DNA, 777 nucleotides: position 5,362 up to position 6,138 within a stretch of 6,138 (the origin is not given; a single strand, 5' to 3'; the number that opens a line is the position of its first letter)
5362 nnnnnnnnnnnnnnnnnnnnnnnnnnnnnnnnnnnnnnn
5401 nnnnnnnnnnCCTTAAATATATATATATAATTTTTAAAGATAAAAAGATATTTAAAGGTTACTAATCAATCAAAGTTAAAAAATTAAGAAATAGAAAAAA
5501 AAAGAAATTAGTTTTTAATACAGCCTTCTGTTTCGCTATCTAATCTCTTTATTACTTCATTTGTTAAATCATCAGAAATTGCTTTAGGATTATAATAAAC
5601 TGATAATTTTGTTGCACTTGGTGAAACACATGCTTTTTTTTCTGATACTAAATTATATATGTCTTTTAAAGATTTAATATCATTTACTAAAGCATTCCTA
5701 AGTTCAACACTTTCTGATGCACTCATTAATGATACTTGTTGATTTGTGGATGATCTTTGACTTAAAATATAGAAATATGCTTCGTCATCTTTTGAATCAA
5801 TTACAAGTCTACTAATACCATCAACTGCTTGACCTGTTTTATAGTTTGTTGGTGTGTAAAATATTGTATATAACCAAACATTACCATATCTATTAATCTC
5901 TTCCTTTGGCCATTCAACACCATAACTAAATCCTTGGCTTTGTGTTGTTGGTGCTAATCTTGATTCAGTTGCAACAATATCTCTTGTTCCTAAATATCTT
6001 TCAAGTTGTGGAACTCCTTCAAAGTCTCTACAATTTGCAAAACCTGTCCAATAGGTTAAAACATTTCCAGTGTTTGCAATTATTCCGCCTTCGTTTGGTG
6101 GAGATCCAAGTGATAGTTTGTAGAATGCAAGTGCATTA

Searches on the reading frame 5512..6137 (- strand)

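Call 6: search_protein_families(library=pfam, proteins=[window:5512-6137:-], max_evalue=1)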
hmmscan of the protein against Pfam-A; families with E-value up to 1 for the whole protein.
window:5512-6137:- (208 aa): 1 family
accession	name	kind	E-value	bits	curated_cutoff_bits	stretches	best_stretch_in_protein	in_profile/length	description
PF25294.1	RENR_N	-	0.11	12.6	39.4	1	124-172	145-193/256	Renin receptor N-terminal domain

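Call 7: search_protein_families(library=ncbifam, proteins=[window:5512-6137:-], max_evalue=1)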
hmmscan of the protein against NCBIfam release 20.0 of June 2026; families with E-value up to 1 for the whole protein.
window:5512-6137:- (208 aa): 0 families
